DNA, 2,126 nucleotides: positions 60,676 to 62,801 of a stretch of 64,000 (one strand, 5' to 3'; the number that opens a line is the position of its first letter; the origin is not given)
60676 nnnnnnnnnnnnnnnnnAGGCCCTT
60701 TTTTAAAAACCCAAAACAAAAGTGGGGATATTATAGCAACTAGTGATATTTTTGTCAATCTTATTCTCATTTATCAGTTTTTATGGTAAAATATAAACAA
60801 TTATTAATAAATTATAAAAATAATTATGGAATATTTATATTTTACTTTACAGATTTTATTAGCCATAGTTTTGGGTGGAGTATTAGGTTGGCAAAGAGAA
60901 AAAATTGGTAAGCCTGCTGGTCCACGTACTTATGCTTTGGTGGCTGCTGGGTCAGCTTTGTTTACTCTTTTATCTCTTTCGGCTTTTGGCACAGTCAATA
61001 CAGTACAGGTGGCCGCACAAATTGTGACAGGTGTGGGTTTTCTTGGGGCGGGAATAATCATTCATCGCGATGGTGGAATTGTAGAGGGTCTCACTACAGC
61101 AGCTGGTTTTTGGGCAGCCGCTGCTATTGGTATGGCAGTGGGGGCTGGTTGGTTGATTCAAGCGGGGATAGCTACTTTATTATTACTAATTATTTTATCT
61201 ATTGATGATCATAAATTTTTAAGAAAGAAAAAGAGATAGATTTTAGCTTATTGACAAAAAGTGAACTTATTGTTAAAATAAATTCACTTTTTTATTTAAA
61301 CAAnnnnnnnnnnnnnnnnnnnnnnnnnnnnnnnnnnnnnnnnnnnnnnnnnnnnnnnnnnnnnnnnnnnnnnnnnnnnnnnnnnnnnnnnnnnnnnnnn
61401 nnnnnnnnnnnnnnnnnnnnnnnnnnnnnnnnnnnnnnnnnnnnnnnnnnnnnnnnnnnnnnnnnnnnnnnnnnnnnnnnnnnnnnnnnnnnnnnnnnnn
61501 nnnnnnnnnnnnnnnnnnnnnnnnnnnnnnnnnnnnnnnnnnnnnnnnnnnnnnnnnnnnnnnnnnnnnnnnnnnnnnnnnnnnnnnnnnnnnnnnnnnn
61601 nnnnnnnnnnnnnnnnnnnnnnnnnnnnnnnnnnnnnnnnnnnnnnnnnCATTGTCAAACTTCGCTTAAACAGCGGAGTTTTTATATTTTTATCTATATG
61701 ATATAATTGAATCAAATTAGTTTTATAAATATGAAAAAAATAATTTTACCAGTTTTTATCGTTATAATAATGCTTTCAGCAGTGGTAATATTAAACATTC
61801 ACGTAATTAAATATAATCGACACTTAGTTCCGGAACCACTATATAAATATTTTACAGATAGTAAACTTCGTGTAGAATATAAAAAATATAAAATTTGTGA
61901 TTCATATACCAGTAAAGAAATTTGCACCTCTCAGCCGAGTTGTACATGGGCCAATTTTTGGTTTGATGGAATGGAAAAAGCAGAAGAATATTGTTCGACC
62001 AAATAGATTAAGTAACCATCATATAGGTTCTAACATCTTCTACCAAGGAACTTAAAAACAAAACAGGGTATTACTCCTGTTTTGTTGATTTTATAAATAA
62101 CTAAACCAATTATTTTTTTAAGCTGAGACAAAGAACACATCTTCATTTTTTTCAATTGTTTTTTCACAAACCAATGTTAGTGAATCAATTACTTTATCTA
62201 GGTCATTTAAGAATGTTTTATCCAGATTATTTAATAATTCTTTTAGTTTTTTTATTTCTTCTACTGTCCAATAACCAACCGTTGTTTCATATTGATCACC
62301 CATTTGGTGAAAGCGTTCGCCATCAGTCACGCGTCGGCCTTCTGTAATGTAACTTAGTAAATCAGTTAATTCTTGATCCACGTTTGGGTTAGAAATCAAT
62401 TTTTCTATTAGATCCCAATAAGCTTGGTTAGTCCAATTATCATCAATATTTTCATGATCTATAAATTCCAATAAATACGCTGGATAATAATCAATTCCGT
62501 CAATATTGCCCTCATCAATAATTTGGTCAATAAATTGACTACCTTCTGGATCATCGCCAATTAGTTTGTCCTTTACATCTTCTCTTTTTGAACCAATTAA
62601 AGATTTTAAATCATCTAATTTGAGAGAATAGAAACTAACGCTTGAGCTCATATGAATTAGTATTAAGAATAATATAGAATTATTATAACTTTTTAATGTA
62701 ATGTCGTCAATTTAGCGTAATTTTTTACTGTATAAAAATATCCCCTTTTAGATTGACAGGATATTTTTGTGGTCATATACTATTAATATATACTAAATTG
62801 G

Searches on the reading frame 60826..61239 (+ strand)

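Call 48: search_protein_families(library=pfam, proteins=[window:60826-61239:+], max_evalue=0.001)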
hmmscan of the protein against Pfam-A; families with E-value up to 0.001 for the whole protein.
window:60826-61239:+ (137 aa): 1 family
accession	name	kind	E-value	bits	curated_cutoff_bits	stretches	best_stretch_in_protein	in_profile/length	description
PF02308.21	MgtC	-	4.1e-33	114.7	31.4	1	10-126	1-114/121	MgtC family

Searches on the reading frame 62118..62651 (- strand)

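Call 48: search_protein_families(library=pfam, proteins=[window:62118-62651:-], max_evalue=0.001)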
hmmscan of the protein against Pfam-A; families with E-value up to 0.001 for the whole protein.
window:62118-62651:- (177 aa): 1 family
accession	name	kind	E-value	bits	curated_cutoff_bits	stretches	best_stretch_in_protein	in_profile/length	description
PF24740.1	DUF7691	-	2e-08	35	27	1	1-88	1-87/204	Domain of unknown function (DUF7691)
